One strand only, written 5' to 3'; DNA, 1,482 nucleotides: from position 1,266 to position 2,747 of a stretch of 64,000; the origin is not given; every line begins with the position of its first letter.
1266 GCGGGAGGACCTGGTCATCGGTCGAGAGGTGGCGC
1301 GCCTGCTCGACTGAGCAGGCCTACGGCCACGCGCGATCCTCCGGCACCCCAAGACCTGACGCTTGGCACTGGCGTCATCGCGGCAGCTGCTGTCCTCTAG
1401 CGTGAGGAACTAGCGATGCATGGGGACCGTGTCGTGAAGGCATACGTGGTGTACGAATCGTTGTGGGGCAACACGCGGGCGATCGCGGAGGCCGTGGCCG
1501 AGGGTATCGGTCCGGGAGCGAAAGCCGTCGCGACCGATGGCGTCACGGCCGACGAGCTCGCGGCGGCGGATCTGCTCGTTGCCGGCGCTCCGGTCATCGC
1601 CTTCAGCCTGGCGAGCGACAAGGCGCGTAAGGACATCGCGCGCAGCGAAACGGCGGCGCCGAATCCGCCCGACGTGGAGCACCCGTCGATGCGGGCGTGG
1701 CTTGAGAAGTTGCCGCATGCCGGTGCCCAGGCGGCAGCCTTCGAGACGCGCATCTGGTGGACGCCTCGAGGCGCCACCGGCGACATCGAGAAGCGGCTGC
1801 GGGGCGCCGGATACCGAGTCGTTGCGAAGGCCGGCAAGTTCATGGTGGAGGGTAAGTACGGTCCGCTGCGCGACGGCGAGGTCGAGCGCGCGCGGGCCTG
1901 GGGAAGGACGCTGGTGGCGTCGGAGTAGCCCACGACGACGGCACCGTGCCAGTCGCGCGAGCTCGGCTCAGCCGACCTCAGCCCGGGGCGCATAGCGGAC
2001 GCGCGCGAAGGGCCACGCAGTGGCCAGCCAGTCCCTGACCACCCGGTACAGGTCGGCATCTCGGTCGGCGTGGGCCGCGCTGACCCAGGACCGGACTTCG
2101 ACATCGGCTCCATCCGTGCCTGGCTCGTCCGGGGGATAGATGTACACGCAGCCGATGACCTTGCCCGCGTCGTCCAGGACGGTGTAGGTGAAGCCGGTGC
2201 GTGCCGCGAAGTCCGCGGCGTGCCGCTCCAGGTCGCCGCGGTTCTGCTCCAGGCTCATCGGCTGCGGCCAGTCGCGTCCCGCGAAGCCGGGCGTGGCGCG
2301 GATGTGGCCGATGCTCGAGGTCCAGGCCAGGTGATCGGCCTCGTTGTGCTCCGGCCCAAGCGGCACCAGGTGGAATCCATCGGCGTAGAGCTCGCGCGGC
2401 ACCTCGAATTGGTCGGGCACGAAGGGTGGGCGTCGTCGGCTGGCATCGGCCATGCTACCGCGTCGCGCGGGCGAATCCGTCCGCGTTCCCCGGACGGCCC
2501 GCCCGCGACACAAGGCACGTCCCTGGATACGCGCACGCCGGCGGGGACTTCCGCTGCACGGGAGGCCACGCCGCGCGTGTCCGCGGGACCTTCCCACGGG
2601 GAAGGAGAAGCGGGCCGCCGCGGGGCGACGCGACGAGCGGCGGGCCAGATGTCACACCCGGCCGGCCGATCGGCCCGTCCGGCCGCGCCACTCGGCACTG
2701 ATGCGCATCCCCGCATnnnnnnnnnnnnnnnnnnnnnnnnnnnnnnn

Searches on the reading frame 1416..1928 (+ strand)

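Call 5: search_protein_families(library=pfam, max_evalue=0.01, proteins=[window:1416-1928:+])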
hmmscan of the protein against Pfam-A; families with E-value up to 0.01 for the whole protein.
window:1416-1928:+ (170 aa): 3 families
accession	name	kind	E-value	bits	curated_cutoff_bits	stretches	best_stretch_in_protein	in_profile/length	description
PF00258.30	Flavodoxin_1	-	9.4e-08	32.8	25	1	11-162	1-143/143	Flavodoxin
PF12641.12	Flavodoxin_3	-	0.00039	20.7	27.5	1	11-58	2-48/160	Flavodoxin domain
PF12724.12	Flavodoxin_5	-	0.0043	17.8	27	1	11-62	2-55/145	Flavodoxin domain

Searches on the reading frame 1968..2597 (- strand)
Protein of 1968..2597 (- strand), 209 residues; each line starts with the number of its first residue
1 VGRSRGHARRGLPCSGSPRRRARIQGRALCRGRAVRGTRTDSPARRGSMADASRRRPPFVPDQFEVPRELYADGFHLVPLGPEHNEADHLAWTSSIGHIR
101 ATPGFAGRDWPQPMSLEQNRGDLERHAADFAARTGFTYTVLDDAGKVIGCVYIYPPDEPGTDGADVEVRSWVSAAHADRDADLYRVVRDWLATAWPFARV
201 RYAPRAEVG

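Call 5: search_protein_families(library=pfam, max_evalue=0.01, proteins=[window:1968-2597:-])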
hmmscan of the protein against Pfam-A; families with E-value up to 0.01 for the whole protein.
window:1968-2597:- (209 aa): 1 family
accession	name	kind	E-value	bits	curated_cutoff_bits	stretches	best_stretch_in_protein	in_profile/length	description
PF13302.13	Acetyltransf_3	-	0.0011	20.1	25.4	1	105-176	27-91/138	Acetyltransferase (GNAT) domain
